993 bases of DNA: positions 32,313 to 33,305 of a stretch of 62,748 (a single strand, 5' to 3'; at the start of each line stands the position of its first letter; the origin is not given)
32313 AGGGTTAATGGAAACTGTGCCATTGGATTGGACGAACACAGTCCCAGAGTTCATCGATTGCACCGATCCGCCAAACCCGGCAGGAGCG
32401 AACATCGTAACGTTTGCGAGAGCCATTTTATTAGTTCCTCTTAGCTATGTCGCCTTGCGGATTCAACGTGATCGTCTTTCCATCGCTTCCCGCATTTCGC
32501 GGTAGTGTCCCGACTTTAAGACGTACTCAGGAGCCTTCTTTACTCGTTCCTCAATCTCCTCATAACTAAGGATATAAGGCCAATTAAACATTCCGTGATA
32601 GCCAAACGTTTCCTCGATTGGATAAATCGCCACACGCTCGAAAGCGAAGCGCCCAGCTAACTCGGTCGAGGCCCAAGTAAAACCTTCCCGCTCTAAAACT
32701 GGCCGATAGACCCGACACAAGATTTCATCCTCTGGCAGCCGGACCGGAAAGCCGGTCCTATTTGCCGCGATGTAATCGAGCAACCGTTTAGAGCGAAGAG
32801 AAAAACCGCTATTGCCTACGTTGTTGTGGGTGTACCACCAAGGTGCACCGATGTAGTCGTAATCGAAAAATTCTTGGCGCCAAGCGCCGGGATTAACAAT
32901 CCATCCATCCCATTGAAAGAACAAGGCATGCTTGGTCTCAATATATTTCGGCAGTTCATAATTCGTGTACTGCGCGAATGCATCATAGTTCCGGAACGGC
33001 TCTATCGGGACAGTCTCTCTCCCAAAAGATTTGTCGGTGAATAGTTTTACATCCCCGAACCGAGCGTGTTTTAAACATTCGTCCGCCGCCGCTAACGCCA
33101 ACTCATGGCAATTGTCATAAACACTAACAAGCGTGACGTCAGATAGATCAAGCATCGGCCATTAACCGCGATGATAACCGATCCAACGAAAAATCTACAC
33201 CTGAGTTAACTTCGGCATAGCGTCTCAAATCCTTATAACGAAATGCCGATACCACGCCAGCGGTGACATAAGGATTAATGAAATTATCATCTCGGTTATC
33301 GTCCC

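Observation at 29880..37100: A 7-kb sugar-synthesis and glycosyltransferase island inserted in the head-morphogenesis module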

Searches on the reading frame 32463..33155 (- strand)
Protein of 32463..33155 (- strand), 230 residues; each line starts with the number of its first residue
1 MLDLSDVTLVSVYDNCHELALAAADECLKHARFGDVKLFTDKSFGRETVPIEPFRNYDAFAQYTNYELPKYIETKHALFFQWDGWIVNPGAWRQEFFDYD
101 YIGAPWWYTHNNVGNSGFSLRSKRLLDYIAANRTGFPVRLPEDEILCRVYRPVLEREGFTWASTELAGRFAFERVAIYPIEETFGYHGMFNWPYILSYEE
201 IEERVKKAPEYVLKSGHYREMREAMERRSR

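Call 4: search_protein_families(library=pfam, max_evalue=0.01, proteins=[window:32463-33155:-])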
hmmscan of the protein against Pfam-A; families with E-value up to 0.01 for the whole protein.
window:32463-33155:- (230 aa): 1 family
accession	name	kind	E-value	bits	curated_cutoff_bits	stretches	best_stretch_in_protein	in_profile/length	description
PF18922.5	DUF5672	-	1.1e-16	61.4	24.4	1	71-187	31-164/164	Protein of unknown function (DUF5672)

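Call 9: search_protein_families(library=ncbifam, max_evalue=0.01, proteins=[window:32463-33155:-])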
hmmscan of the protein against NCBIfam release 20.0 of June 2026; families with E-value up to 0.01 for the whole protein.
window:32463-33155:- (230 aa): 0 families

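Call 10: search_protein_families(library=phrogs, max_evalue=0.01, proteins=[window:32463-33155:-])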
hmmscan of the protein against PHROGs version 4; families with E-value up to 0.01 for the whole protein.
window:32463-33155:- (230 aa): 0 families

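Call 68: search_solved_structures(query=A3, max_evalue=10, show_alignments=2)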
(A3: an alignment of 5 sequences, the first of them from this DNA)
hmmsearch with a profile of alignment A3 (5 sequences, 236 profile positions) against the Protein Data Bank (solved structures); distinct sequences matched with E-value up to 10: 2.
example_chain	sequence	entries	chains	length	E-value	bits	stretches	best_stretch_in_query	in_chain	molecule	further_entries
8j07_Z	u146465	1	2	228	0.017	17.7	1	102-190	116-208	Cytochrome b5 domain-containing protein 1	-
9fqr_G0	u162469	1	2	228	0.11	15.1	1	102-190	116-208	Cytochrome b5 domain-containing protein 1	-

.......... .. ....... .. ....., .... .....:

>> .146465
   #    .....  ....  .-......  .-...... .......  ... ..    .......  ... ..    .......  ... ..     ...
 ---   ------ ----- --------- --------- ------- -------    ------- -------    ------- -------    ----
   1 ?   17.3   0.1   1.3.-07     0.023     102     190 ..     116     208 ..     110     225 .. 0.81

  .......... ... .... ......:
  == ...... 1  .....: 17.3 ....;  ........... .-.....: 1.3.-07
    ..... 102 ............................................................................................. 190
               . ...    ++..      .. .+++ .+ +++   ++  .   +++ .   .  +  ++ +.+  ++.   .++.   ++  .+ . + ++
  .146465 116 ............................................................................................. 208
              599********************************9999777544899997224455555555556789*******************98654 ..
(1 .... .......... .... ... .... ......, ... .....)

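Call 69: search_protein_families(library=pfam, alignment_id=A3, max_evalue=1)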
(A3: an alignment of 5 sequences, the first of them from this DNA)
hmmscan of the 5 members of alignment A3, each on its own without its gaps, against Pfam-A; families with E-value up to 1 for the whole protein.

A. member 1, seq(230 aa): 1 family
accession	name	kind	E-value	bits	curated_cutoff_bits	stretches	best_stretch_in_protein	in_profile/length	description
PF18922.5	DUF5672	-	1.1e-16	61.4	24.4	1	71-187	31-164/164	Protein of unknown function (DUF5672)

B. families by the number of members that match (of 5 scanned): 1 family
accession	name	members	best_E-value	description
PF18922.5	DUF5672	5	2.4e-20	Protein of unknown function (DUF5672)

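Call 84: find_homologous_proteins(query=window:32463-33155:-, max_evalue=0.001)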
Query window:32463-33155:- (230 aa): 398 proteins with E <= 0.001 among 945 candidates; the best 120 are listed.
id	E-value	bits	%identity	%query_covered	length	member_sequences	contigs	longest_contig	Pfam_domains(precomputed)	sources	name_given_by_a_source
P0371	1.3e-157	540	100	100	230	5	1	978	PF18922.6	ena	-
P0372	6.6e-98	345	64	100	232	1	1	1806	PF18922.6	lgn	-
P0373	9.9e-84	299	58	99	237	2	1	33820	PF18922.6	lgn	-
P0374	9.2e-83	295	56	100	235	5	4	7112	PF18922.6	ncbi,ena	-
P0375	2.6e-80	287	57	100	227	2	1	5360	PF18922.6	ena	-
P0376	4.2e-79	283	53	100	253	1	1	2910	PF18922.6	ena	-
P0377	5.0e-79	283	56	100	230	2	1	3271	PF18922.6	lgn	-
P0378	5.7e-79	283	56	99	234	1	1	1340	PF18922.6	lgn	-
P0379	1.2e-78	282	56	100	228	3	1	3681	PF18922.6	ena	-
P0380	4.8e-76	273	57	100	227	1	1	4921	PF18922.6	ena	-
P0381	7.4e-76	273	54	90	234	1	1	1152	PF18922.6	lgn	-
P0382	7.9e-76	273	54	98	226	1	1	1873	PF18922.6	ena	-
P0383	5.4e-75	270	54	97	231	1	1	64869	PF18922.6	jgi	jgi:uncharacterized protein DUF5672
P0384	6.4e-75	270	53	100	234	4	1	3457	PF18922.6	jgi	jgi:Protein of unknown function (DUF5672)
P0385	1.3e-74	269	54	100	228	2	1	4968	PF18922.6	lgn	-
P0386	1.3e-74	269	53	100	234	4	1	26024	PF18922.6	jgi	jgi:Protein of unknown function (DUF5672)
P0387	2.0e-74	268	55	99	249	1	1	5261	PF18922.6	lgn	-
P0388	4.4e-74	267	54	96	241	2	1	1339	PF18922.6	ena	-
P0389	8.6e-74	266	52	100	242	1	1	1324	PF18922.6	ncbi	-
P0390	1.6e-73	265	54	96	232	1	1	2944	PF18922.6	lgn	-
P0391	1.1e-72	262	49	99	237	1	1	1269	PF18922.6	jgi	jgi:Protein of unknown function (DUF5672)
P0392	2.9e-71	258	52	100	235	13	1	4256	PF18922.6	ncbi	ncbi:MAG: DUF5672 family protein [Xanthobacteraceae bacterium]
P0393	4.0e-70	254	50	96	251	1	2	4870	PF18922.6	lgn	-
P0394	3.1e-69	251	50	99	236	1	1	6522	PF18922.6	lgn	-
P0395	5.3e-69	250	51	98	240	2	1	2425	PF18922.6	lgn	-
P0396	4.2e-68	247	48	98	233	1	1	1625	PF18922.6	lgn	-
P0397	1.0e-67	246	49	100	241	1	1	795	PF18922.6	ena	-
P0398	2.9e-66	241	50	97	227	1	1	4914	PF18922.6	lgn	-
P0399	2.9e-66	241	51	99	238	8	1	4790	PF18922.6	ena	-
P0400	4.1e-66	241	54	90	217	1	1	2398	PF18922.6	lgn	-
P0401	6.9e-66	240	51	96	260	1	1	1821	PF18922.6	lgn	-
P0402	8.7e-66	240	51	90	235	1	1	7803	PF18922.6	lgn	-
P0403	1.2e-65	239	49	100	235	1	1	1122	PF18922.6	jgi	jgi:Protein of unknown function (DUF5672)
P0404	1.4e-65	239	48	99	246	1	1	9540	PF18922.6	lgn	-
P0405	2.3e-65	238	52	89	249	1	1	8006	PF18922.6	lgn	-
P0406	4.2e-65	238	49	96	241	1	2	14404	PF18922.6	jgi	jgi:hypothetical protein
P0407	4.3e-65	238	48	98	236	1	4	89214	PF18922.6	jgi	jgi:hypothetical protein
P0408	8.8e-65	237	54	91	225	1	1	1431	PF18922.6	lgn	-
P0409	1.3e-64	236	49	98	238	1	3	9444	PF18922.6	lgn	-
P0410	2.8e-63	232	50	90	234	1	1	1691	PF18922.6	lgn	-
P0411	3.0e-63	232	50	90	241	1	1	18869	PF18922.6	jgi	jgi:hypothetical protein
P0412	9.0e-62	227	48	99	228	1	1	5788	PF18922.6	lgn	-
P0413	2.2e-61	225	45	99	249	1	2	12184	PF18922.6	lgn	-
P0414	1.5e-60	223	48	90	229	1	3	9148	PF18922.6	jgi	jgi:hypothetical protein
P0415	3.2e-59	218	46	100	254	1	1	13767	PF18922.6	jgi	jgi:hypothetical protein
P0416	4.6e-58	215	48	90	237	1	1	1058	PF18922.6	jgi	-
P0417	1.3e-57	213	49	97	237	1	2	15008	PF18922.6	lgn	-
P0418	1.9e-57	213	45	96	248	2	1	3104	PF18922.6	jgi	-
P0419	3.1e-57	212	45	96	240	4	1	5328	PF18922.6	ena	-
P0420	4.9e-56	208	46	100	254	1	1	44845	PF18922.6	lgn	-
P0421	5.2e-56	208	48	97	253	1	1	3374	PF18922.6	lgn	-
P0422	1.4e-55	206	45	96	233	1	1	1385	PF18922.6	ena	-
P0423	2.9e-55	205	45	98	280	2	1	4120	PF18922.6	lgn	-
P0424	1.1e-54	204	45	97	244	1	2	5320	PF18922.6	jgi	jgi:hypothetical protein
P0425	1.8e-54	203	45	97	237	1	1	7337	PF18922.6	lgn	-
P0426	3.5e-54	202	42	99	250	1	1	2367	PF18922.6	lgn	-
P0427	4.6e-54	201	45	90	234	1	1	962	PF18922.6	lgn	-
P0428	7.1e-54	201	42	97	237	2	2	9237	PF18922.6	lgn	-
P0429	7.6e-54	201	41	98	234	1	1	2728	PF18922.6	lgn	-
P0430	2.2e-53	199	44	99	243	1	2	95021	PF18922.6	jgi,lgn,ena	jgi:hypothetical protein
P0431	9.8e-53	197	45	94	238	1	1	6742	PF18922.6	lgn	-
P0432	1.6e-52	196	45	89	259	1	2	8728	PF18922.6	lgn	-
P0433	1.8e-52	196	46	99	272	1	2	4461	PF18922.6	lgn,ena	-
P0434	2.1e-52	196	45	93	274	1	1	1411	PF18922.6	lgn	-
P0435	1.2e-51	194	43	97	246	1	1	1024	PF18922.6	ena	-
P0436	1.5e-51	193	44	92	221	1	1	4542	PF18922.6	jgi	jgi:hypothetical protein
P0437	1.8e-51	193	41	97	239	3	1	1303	PF18922.6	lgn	-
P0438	6.5e-51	191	42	97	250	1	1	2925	PF18922.6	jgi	jgi:hypothetical protein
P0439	8.1e-51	191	44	99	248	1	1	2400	PF18922.6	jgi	jgi:hypothetical protein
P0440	9.5e-51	191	43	90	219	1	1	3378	PF18922.6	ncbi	-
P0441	1.8e-50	190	44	93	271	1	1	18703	PF18922.6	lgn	-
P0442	3.8e-50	189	43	90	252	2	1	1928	PF18922.6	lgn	-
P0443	5.4e-50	188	43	96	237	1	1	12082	PF18922.6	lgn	-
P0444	2.2e-49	186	43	97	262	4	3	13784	PF18922.6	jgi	jgi:Protein of unknown function (DUF5672)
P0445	5.1e-49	185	43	94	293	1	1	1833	PF18922.6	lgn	-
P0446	1.3e-48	184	42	96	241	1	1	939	PF18922.6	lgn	-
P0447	1.9e-48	183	42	98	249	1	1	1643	PF18922.6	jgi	jgi:hypothetical protein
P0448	2.3e-48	183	41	96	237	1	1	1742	PF18922.6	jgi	jgi:hypothetical protein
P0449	4.1e-48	182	44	91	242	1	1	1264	PF18922.6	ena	-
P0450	5.1e-48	182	42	95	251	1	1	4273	PF18922.6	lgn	-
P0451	6.0e-48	181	45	90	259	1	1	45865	PF18922.6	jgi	jgi:hypothetical protein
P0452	6.3e-48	181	42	94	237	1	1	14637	PF18922.6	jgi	jgi:Protein of unknown function (DUF5672)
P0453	5.0e-47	178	41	90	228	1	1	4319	PF18922.6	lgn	-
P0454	7.0e-47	178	44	90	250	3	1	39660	PF18922.6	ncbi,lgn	-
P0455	1.9e-46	177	44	90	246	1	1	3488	PF18922.6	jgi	jgi:hypothetical protein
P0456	2.2e-46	176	43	93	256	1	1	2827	PF18922.6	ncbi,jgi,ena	jgi:hypothetical protein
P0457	2.4e-46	176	40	97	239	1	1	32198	PF18922.6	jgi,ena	-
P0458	3.3e-46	176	42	90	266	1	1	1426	PF18922.6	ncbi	-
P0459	7.8e-46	175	41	100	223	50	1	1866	PF18922.6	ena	-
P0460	1.0e-45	174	42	96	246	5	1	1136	PF18922.6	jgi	jgi:hypothetical protein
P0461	1.1e-45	174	40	96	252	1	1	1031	PF18922.6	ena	-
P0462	3.6e-45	172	42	100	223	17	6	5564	PF18922.6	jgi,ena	-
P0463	3.7e-45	172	40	92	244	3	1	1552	PF18922.6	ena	-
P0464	3.7e-45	172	43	100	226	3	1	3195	PF18922.6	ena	-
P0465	4.9e-45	172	40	96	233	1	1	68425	PF18922.6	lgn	-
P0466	6.0e-45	172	42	95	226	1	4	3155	PF18922.6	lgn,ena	-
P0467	6.2e-45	172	42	90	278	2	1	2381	PF18922.6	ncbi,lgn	-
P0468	7.7e-45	171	42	97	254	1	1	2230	PF18922.6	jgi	jgi:hypothetical protein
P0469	1.4e-44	170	42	90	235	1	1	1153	PF18922.6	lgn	-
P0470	2.7e-44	169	41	89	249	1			PF18922.6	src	-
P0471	3.1e-44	169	43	89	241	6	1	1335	PF18922.6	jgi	jgi:hypothetical protein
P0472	4.0e-44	169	42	96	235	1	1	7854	PF18922.6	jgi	jgi:hypothetical protein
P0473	6.0e-44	168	43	93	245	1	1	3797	PF18922.6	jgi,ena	jgi:hypothetical protein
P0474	1.4e-43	167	41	98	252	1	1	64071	PF18922.6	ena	-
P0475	1.6e-43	167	42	99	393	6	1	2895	PF18922.6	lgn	-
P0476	1.6e-43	167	40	89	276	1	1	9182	PF18922.6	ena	-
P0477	3.8e-43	166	39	96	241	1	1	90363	PF18922.6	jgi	jgi:hypothetical protein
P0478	4.0e-43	166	39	95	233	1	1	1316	PF18922.6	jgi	jgi:hypothetical protein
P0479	5.8e-43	165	39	96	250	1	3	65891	PF18922.6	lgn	-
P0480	8.8e-43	165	42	100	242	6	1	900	PF18922.6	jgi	-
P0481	1.2e-42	164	41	90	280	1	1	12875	PF18922.6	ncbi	-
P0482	2.2e-42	163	43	92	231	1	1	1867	PF18922.6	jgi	jgi:Protein of unknown function (DUF5672)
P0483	2.4e-42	163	41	89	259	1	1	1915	PF18922.6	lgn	-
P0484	3.3e-42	163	42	89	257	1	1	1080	PF18922.6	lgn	-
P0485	6.7e-42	162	40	93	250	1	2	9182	PF18922.6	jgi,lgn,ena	-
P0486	6.9e-42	162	42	90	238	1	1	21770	PF18922.6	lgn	-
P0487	1.1e-41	161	40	90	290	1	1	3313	PF18922.6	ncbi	-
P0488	1.3e-41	161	41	97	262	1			PF18922.6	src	-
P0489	1.3e-41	161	40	90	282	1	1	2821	PF18922.6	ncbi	-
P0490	1.5e-41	160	38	95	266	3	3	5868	PF18922.6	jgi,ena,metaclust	metaclust:\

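Call 86: search_solved_structures(query=A5, max_evalue=10, show_alignments=3)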
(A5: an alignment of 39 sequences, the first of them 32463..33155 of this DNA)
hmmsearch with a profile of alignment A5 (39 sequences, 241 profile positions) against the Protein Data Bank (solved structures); distinct sequences matched with E-value up to 10: 2.
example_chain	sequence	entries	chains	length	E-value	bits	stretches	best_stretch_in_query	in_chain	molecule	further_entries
8j07_Z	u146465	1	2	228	0.0074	18.9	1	107-193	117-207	Cytochrome b5 domain-containing protein 1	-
9fqr_G0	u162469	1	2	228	0.051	16.1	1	107-193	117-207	Cytochrome b5 domain-containing protein 1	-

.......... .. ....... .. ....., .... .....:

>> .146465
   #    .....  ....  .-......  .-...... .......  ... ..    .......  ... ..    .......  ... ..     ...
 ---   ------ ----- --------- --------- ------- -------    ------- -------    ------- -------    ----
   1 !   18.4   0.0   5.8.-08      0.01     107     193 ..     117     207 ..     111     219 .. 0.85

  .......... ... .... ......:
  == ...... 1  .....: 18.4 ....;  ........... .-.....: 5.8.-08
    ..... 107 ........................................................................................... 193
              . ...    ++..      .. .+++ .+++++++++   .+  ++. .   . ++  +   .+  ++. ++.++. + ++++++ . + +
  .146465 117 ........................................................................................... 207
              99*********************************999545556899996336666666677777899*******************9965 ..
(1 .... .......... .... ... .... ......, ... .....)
